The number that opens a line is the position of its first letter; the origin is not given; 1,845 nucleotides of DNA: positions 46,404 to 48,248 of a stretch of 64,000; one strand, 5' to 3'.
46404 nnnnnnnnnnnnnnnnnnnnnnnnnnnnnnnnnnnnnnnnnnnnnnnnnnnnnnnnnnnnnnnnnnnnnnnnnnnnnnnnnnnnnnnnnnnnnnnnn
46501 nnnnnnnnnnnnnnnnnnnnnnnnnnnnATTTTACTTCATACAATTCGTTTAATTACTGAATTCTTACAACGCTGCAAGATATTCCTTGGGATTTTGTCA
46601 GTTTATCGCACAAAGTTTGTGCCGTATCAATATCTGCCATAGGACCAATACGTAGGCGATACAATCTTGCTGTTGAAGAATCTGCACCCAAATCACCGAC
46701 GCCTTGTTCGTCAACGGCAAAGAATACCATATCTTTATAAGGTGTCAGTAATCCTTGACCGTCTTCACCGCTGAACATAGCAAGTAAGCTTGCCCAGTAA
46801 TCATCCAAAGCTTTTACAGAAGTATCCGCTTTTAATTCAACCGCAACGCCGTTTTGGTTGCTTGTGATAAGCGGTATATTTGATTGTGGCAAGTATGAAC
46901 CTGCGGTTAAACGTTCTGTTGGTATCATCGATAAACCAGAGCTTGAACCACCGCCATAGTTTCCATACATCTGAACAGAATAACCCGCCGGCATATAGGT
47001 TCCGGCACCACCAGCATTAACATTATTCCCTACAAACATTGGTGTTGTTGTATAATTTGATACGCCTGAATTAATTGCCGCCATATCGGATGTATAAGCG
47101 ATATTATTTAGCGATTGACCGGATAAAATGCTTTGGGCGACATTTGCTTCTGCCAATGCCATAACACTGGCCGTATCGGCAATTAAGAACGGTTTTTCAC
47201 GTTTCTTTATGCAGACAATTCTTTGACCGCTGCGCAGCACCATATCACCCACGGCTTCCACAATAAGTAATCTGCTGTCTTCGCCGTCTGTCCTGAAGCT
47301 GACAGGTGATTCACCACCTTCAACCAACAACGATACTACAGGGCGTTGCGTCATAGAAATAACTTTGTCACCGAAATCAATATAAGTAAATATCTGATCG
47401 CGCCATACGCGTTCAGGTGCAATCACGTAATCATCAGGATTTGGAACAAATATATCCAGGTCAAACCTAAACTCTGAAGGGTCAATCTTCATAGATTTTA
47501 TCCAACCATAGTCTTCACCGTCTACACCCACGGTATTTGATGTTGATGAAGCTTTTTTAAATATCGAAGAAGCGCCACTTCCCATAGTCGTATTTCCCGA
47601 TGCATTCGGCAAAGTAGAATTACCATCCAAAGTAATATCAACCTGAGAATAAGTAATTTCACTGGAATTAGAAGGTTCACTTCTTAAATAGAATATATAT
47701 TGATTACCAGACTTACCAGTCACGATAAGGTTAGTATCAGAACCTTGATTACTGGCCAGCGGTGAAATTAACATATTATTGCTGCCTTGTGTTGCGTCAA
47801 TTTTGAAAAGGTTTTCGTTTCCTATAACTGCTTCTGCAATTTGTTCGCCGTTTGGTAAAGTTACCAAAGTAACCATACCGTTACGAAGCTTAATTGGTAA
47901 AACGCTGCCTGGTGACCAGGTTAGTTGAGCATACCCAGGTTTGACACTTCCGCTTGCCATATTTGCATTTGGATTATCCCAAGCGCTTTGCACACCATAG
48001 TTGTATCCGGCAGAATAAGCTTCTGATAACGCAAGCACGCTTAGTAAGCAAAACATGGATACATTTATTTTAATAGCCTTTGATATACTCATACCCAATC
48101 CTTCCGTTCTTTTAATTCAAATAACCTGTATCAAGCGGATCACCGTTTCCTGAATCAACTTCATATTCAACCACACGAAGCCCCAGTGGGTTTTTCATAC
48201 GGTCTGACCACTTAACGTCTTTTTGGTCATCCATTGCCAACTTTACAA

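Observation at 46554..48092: VirB9-like protein fused to a peptidoglycan-binding SPOR domain through a G/S/N-rich linker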

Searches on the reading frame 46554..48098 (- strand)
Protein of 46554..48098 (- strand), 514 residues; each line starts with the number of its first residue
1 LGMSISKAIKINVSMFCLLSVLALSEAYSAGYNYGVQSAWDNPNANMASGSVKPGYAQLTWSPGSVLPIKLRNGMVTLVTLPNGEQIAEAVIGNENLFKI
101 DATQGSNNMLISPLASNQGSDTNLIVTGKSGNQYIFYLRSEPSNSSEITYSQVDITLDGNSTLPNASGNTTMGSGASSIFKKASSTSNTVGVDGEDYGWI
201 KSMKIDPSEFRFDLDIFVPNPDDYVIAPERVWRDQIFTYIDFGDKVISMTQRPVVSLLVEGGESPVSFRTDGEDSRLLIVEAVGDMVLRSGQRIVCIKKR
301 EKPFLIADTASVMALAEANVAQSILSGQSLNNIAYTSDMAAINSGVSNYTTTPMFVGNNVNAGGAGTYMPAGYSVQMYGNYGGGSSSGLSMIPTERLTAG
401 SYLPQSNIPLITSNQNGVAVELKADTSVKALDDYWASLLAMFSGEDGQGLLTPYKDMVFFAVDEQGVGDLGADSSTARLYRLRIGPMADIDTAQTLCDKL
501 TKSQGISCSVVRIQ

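Call 3: search_protein_families(library=pfam, proteins=[window:46554-48098:-], max_evalue=1)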
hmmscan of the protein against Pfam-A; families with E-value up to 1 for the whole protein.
window:46554-48098:- (514 aa): 3 families
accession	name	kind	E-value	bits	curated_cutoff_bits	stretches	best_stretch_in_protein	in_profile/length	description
PF03524.21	CagX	-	8.8e-23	81.6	34.2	1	58-299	5-197/198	Conjugal transfer protein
PF05036.18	SPOR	-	1.8e-06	28.6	21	1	474-512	38-76/76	SPOR domain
PF06586.17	TraK_N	-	0.00034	21.4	24.8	1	62-150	3-91/100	TraK N-terminal domain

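Call 4: search_protein_families(library=ncbifam, proteins=[window:46554-48098:-], max_evalue=1)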
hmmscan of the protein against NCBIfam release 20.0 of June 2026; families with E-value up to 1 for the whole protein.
window:46554-48098:- (514 aa): 1 family
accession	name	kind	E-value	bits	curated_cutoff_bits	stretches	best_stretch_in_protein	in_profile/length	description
TIGR02781.1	VirB9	equivalog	1.3e-14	54.4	217.7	2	59-150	33-122/248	P-type conjugative transfer protein VirB9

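Call 7: find_homologous_proteins(query=window:46554-48098:-, max_evalue=0.001)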
Query window:46554-48098:- (514 aa): 1254 proteins with E <= 0.001 among 8000 candidates; the best 120 are listed.
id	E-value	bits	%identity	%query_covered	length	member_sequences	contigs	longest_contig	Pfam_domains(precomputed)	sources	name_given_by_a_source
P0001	0.0e+0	1126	100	100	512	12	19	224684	PF05036.19,PF03524.22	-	-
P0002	2.1e-272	922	81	100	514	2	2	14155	PF05036.19,PF03524.22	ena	-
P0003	2.3e-272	922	81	100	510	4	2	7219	PF05036.19,PF03524.22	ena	-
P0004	6.6e-272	921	81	100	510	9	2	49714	PF05036.19,PF03524.22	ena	-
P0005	2.8e-271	919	80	100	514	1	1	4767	PF05036.19,PF03524.22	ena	-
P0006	3.2e-271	918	81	100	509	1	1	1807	PF05036.19,PF03524.22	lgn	-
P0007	1.1e-270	917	81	100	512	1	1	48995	PF03524.22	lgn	-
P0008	1.5e-270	916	80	100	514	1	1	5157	PF05036.19,PF03524.22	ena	-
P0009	3.8e-269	912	79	100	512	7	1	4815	PF05036.19,PF03524.22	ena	-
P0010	4.5e-269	911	80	100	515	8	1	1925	PF05036.19,PF03524.22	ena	-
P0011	2.3e-268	909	80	100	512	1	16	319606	PF03524.22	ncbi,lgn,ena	-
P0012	3.0e-268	909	81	100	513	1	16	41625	PF03524.22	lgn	-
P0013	7.0e-268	907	79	100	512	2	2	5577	PF03524.22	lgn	-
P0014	9.2e-268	907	80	100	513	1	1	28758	PF03524.22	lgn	-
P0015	1.7e-267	906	80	100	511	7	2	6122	PF03524.22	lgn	-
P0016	3.2e-267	905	81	97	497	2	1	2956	PF05036.19,PF03524.22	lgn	-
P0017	6.7e-267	904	79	100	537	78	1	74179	PF03524.22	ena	-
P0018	2.4e-266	902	78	100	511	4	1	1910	PF05036.19,PF03524.22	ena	-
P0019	1.1e-265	900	79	100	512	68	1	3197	PF03524.22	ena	-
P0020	2.4e-265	899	78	100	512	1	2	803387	PF03524.22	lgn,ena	-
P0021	3.9e-265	898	79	100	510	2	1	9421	PF03524.22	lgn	-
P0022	4.4e-265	898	78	100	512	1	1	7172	PF03524.22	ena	-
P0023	4.4e-264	895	79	100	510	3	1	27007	PF03524.22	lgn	-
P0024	8.5e-264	894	78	100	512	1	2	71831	PF03524.22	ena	-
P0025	2.1e-263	893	78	100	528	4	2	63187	PF03524.22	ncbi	-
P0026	2.7e-263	892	78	100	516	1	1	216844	PF03524.22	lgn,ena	-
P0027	5.9e-263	891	78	100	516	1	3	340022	PF03524.22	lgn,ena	-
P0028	6.0e-263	891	79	100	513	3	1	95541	PF03524.22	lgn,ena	-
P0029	7.6e-263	891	78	99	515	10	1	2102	PF05036.19,PF03524.22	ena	-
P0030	8.9e-263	891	78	100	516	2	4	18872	PF03524.22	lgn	-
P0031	9.7e-263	890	78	100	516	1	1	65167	PF03524.22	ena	-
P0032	2.4e-262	889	78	100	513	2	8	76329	PF03524.22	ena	-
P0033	5.3e-262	888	78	100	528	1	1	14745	PF03524.22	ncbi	-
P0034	6.5e-262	888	78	100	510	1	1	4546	PF03524.22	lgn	-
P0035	8.5e-262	887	79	100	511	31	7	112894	PF03524.22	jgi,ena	-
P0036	8.5e-262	887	78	100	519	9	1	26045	PF05036.19,PF03524.22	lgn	-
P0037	8.7e-262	887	78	100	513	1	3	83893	PF03524.22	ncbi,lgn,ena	-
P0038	1.2e-261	887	78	100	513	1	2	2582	PF03524.22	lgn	-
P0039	1.2e-261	887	78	100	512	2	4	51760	PF03524.22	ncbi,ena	-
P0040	1.6e-261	886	77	100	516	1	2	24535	PF03524.22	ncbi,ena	-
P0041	1.6e-261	886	78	100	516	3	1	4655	PF03524.22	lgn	-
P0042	3.9e-261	885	78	100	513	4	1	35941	PF03524.22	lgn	-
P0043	5.9e-261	885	78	100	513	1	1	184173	PF03524.22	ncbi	-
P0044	6.0e-261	885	77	100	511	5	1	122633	PF03524.22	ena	-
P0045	8.5e-261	884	79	100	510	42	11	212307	PF03524.22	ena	-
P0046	1.4e-260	883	78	100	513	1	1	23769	PF03524.22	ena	-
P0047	6.2e-260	881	78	100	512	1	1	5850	PF03524.22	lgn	-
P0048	6.5e-260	881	77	100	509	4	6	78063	PF03524.22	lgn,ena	-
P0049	7.2e-260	881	78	100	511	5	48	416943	PF03524.22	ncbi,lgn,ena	-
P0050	9.8e-260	881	78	100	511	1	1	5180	PF03524.22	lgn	-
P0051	9.9e-260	881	77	100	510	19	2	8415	PF03524.22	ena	-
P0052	1.0e-259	881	77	100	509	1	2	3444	PF03524.22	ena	-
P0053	1.2e-259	880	77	100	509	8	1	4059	PF03524.22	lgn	-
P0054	2.2e-259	879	78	100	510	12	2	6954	PF03524.22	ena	-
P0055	3.8e-259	879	79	100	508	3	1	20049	PF03524.22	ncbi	-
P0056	1.5e-258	877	76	100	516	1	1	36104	PF03524.22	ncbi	-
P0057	2.2e-258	876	78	100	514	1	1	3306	PF03524.22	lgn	-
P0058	4.8e-258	875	77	100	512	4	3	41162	PF03524.22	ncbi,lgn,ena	-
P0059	5.2e-258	875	79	99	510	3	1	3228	PF03524.22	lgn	-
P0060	5.6e-258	875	76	100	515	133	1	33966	PF03524.22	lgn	-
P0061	6.5e-258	875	77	99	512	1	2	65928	PF03524.22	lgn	-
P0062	9.9e-258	874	79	100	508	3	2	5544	PF03524.22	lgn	-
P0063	5.1e-257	872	76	100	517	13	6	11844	PF03524.22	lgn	-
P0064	2.0e-256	870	76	100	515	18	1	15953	PF03524.22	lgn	-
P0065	2.6e-256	869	77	100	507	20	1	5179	PF03524.22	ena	-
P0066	7.2e-256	868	77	100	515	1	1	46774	PF03524.22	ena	-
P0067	7.9e-256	868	78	100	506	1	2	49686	PF03524.22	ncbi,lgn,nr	ncbi:MAG: TrbG/VirB9 family P-type conjugative transfer protein [Alphaproteobacteria bacterium]|nr:T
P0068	8.0e-256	868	78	100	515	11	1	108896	PF03524.22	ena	-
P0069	9.1e-256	867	79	100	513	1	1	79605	PF03524.22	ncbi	-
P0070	1.9e-255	866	77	100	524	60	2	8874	PF03524.22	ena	-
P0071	3.0e-255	866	76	99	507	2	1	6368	PF03524.22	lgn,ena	-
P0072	8.1e-255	864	76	100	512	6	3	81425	PF03524.22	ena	-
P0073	9.3e-255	864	78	100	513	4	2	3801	PF03524.22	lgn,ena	-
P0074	1.4e-254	864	76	100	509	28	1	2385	PF03524.22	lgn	-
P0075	1.5e-254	864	75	100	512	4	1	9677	PF03524.22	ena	-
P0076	1.9e-254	863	77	100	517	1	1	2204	PF03524.22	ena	-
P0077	7.1e-254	861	78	100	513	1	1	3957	PF03524.22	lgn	-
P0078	7.3e-254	861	77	99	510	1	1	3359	PF03524.22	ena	-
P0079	8.0e-254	861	76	100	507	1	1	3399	PF03524.22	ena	-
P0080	8.1e-254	861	76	100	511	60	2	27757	PF03524.22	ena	-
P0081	1.0e-253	861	77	100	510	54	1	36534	PF03524.22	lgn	-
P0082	1.1e-253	861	76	100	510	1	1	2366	PF03524.22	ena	-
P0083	1.1e-253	861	76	100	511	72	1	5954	PF03524.22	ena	-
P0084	1.3e-253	860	77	100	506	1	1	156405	PF03524.22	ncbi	-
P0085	1.8e-253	860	76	100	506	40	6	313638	PF03524.22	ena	-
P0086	2.1e-253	860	77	100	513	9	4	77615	PF03524.22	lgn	-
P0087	2.4e-253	860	76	99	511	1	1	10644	PF03524.22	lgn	-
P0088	2.5e-253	859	76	100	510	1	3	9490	PF03524.22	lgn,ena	-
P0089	2.7e-253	859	77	99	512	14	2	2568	PF03524.22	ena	-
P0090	2.8e-253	859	76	100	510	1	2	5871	PF03524.22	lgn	-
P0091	2.9e-253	859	76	100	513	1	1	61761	PF05036.19,PF03524.22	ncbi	-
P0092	2.9e-253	859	78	100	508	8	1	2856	PF03524.22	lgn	-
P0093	2.9e-253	859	76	100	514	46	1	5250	PF03524.22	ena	-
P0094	5.5e-253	858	79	97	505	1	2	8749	PF03524.22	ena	-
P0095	5.5e-253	858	77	100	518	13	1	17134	PF03524.22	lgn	-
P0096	7.5e-253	858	79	97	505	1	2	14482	PF03524.22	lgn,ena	-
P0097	1.0e-252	857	79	97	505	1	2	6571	PF03524.22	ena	-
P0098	1.1e-252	857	77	100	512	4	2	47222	PF03524.22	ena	-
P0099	1.2e-252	857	79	97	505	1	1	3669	PF03524.22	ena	-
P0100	1.5e-252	857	76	100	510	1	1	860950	PF03524.22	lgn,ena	-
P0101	1.9e-252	857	77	100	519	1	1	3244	PF03524.22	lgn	-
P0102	2.2e-252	856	79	97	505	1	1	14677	PF03524.22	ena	-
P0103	2.2e-252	856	76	100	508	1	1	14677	PF03524.22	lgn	-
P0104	3.0e-252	856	76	100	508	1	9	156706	PF03524.22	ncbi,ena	-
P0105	3.4e-252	856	79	97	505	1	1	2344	PF03524.22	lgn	-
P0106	4.3e-252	855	78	98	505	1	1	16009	PF03524.22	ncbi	-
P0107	6.4e-252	855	75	99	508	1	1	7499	PF03524.22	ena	-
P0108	6.5e-252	855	77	98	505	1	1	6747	PF03524.22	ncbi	-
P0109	6.8e-252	855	76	100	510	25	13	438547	PF03524.22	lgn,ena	-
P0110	9.4e-252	854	76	100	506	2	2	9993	PF03524.22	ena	-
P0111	1.4e-251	854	74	100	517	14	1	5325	PF03524.22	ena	-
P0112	2.0e-251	853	77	99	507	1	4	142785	PF03524.22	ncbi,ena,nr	ncbi:MAG: TrbG/VirB9 family P-type conjugative transfer protein [Alphaproteobacteria bacterium]|nr:T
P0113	2.5e-251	853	78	97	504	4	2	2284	PF03524.22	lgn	-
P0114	3.0e-251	853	77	100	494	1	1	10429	PF03524.22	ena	-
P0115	4.6e-251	852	76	100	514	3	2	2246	PF03524.22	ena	-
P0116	4.8e-251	852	80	94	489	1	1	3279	PF03524.22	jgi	-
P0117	4.9e-251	852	77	100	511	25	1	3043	PF03524.22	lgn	-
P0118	5.9e-251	852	78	97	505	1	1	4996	PF03524.22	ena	-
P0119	7.0e-251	851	76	100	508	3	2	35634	PF03524.22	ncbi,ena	-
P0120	1.0e-250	851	77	99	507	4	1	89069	PF03524.22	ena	-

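Call 10: find_related_loci(query=window:46554-48098:-, collection=genome_contigs, flank=10000)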
Query window:46554-48098:- (514 aa) in genome_contigs; peptide patterns used: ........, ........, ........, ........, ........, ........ (x = any residue, [..] = any of these).
348 stretches matched a pattern; 281 encode a relative of the query (tblastn E <= 1e-3); the best 80 are kept; 80 distinct loci.
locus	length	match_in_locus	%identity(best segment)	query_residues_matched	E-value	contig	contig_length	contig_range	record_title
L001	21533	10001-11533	81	2-514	0e+0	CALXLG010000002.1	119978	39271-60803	MAG: uncultured Alphaproteobacteria bacterium isolate BRZ_FN__bin24 genome assembly, contig: BRZ_FN__NODE_124_length_119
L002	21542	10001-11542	79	1-514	0e+0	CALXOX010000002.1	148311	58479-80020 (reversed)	MAG: uncultured Alphaproteobacteria bacterium isolate BRZ_MD__bin1 genome assembly, contig: BRZ_MD__NODE_142_length_1483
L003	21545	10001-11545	80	2-514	0e+0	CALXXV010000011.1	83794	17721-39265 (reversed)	MAG: uncultured Alphaproteobacteria bacterium isolate E08__bin46 genome assembly, contig: E08__k127_4269185, whole genom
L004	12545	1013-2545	80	3-514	0e+0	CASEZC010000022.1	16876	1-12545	uncultured proteobacterium isolate Batch6_idba_bin.201 genome assembly, contig: Batch6_idba_bin.201.fa_k87_9631434, whol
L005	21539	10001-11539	79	3-514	0e+0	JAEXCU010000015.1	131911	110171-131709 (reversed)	MAG: Proteobacteria bacterium isolate OH_HBB_125 k127_140185, whole genome shotgun sequence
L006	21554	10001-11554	78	1-514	0e+0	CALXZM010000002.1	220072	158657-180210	MAG: uncultured Alphaproteobacteria bacterium isolate BRZ_LB__bin18 genome assembly, contig: BRZ_LB__NODE_36_length_2200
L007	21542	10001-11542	78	1-514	0e+0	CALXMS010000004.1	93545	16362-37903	MAG: uncultured Alphaproteobacteria bacterium isolate BRZ_MB__bin43 genome assembly, contig: BRZ_MB__NODE_396_length_935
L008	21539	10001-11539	80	2-514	0e+0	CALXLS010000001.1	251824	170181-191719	MAG: uncultured Alphaproteobacteria bacterium isolate BRZ_DL__bin85 genome assembly, contig: BRZ_DL__NODE_34_length_2518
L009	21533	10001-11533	77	1-514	0e+0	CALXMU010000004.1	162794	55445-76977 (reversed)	MAG: uncultured Alphaproteobacteria bacterium isolate BRZ_MD__bin57 genome assembly, contig: BRZ_MD__NODE_110_length_162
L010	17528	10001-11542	78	1-514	0e+0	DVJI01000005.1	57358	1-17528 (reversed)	MAG TPA_asm: Candidatus Enterousia intestinigallinarum isolate ChiGjej3B3-5194 ChiGjej3B3M5__C331083_L57358_SRR6323341,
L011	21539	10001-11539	79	2-514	0e+0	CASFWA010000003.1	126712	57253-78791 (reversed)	uncultured proteobacterium isolate A86_L4_360360_idba_bin.28 genome assembly, contig: A86_L4_360360_idba_bin.28.fa_scaff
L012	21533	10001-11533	76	2-514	0e+0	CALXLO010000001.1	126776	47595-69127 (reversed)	MAG: uncultured Alphaproteobacteria bacterium isolate BRZ_DB__bin25 genome assembly, contig: BRZ_DB__NODE_94_length_1267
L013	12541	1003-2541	77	2-514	0e+0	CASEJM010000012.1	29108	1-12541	uncultured proteobacterium isolate Batch3_idba_bin.193 genome assembly, contig: Batch3_idba_bin.193.fa_k87_8557730, whol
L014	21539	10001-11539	79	5-514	0e+0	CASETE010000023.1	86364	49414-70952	uncultured proteobacterium isolate SI.O98.metabat-bins.90 genome assembly, contig: SI.O98.metabat-bins.90.fa_k141_548381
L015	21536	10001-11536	77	1-514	0e+0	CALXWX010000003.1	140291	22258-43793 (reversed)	MAG: uncultured Alphaproteobacteria bacterium isolate BRZ_EC__bin9 genome assembly, contig: BRZ_EC__NODE_202_length_1402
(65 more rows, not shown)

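Call 14: search_solved_structures(query=window:46554-48098:-, max_evalue=1, show_alignments=2)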
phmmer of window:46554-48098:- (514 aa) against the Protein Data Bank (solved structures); distinct sequences matched with E-value up to 1: 3.
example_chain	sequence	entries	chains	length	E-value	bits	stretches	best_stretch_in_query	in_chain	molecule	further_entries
8dtr_A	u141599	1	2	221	0.041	16.1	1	416-506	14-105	COV30-14 heavy chain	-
6dzv_C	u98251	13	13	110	0.34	13.1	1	421-499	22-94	15B8 antibody light chain | variable domain of 15B8 antibody Fab light chain | light chain antibody fragment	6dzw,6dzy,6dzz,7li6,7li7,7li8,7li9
7txt_D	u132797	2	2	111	0.35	13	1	421-499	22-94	15B8 Fab light chain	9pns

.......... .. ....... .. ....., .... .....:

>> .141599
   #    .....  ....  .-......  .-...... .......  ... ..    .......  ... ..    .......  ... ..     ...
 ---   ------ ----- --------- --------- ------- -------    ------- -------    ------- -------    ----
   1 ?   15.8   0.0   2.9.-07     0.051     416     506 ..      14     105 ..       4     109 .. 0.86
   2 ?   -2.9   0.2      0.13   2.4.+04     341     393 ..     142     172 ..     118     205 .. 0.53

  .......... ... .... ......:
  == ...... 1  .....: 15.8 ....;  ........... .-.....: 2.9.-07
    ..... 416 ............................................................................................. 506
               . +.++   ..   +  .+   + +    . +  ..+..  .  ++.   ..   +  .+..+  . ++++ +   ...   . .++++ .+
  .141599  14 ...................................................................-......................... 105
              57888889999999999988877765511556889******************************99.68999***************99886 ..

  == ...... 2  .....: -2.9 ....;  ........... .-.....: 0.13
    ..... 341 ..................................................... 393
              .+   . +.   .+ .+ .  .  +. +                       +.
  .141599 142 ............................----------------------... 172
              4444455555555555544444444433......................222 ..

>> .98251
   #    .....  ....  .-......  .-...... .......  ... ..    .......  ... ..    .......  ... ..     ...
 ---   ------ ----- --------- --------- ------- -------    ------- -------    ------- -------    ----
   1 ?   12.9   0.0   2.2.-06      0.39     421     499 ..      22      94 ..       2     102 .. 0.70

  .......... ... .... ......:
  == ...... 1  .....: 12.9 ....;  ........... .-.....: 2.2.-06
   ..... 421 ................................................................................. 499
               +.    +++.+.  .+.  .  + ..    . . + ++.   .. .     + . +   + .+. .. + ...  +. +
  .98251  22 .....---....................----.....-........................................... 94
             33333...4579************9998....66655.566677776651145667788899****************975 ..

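Call 19: search_protein_representatives(protein=window:46554-48098:-)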
Query: 514 residues. Proteins with E-value up to 0.001 (for the whole library): 490; up to 1e-10: 303; up to 1e-30: 84. The best 150 are listed.
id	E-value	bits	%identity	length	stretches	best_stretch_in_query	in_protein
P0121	1.4e-217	739.9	69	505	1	19-514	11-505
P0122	2.4e-132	458.8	71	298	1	14-309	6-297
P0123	2.0e-121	422.8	53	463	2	25-306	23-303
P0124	1.7e-105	370.3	43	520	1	27-514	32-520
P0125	1.1e-81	291.7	50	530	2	37-302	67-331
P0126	4.0e-80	286.6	45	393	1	120-514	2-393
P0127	3.0e-79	283.7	52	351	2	125-311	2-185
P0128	1.8e-78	281.1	38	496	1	21-511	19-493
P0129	3.1e-78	280.4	43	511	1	37-514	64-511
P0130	4.6e-78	279.8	41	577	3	168-308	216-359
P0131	1.8e-75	271.2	43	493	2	37-301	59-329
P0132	2.3e-75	270.9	42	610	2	36-306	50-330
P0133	1.9e-73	264.6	41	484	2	30-341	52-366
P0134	2.1e-73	264.5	37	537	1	36-514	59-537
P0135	5.4e-73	263.1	40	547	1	36-514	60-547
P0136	8.1e-73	262.5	41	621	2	36-313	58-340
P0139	5.9e-65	236.6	46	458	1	36-298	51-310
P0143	7.1e-57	209.9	44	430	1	30-275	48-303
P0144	7.2e-57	209.9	39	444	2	36-304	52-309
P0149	1.0e-49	186.3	40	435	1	36-311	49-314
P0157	4.4e-43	164.4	35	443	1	36-337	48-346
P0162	2.1e-41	158.9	35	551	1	37-302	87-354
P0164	5.8e-41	157.5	36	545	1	33-297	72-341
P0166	7.9e-41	157.0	34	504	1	36-316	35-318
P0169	5.2e-40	154.3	32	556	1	37-299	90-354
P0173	7.3e-39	150.5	35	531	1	33-300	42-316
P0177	4.2e-38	148.0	36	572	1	33-298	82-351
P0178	1.4e-37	146.3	37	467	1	37-304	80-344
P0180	2.5e-37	145.4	35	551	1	36-300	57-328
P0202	4.1e-31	125.0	35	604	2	191-298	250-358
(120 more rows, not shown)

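Call 22: search_protein_families(library=pfam, proteins=[P0121, P0123, P0124, P0128, P0129, P0130, P0132, P0134, P0135, P0136], max_evalue=0.01)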
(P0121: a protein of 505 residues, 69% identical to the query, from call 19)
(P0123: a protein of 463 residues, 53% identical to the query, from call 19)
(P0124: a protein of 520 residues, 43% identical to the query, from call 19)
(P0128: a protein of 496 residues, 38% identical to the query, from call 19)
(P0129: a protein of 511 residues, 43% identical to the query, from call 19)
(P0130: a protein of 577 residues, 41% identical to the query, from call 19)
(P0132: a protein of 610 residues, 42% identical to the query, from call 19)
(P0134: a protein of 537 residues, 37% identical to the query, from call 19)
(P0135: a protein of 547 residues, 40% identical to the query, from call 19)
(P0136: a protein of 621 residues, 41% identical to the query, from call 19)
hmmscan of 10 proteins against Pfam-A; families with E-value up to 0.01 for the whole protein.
P0121 (505 aa): 2 families
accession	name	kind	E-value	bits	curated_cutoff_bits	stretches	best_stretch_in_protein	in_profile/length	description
PF03524.21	CagX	-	1.8e-21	77.3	34.2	1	48-290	5-197/198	Conjugal transfer protein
PF05036.18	SPOR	-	0.00042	21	21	1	469-499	42-73/76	SPOR domain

P0123 (463 aa): 2 families
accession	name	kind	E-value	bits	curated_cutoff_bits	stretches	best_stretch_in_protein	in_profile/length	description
PF03524.21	CagX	-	1.1e-17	64.9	34.2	1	55-296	4-197/198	Conjugal transfer protein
PF05036.18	SPOR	-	0.00018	22.2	21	1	422-453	35-69/76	SPOR domain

P0124 (520 aa): 1 family
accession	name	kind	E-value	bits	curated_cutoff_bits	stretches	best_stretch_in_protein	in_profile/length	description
PF03524.21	CagX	-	3.8e-17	63.2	34.2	1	61-311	5-197/198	Conjugal transfer protein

P0128 (496 aa): 1 family
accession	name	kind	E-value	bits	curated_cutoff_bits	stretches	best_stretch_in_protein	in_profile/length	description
PF03524.21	CagX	-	1.7e-14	54.6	34.2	1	56-287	5-197/198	Conjugal transfer protein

P0129 (511 aa): 2 families
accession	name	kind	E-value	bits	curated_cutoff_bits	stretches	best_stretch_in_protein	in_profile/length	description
PF03524.21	CagX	-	1.2e-20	74.6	34.2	1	84-329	4-197/198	Conjugal transfer protein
PF13629.12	T2SS-T3SS_pil_N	-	5.6e-05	23.2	23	1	96-157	5-63/72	Pilus formation protein N terminal region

P0130 (577 aa): 2 families
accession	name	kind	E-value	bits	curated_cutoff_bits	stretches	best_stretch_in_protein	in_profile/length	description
PF03524.21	CagX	-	1.6e-12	48.1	34.2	1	84-348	4-195/198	Conjugal transfer protein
PF05036.18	SPOR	-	0.00026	21.7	21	1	531-575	34-76/76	SPOR domain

P0132 (610 aa): 1 family
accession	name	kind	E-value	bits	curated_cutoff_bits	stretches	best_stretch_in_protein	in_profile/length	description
PF03524.21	CagX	-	2.2e-12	47.7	34.2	1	72-322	5-196/198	Conjugal transfer protein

P0134 (537 aa): 2 families
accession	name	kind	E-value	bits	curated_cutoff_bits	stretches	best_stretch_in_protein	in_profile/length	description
PF03524.21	CagX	-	4.9e-16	59.6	34.2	1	81-331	5-195/198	Conjugal transfer protein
PF05036.18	SPOR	-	2.4e-05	25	21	1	488-535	31-76/76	SPOR domain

P0135 (547 aa): 2 families
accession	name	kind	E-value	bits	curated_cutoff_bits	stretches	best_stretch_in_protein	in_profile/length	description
PF03524.21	CagX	-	2.2e-14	54.2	34.2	1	81-346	4-196/198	Conjugal transfer protein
PF05036.18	SPOR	-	0.006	17.3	21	0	506-545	36-76/76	SPOR domain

P0136 (621 aa): 3 families
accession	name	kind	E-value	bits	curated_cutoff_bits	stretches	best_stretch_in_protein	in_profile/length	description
PF03524.21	CagX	-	1.1e-12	48.6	34.2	1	79-324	4-195/198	Conjugal transfer protein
PF05036.18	SPOR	-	0.0022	18.8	21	1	549-619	15-76/76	SPOR domain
PF00562.33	RNA_pol_Rpb2_6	-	0.0062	16.1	23.4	1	475-620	116-243/373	RNA polymerase Rpb2, domain 6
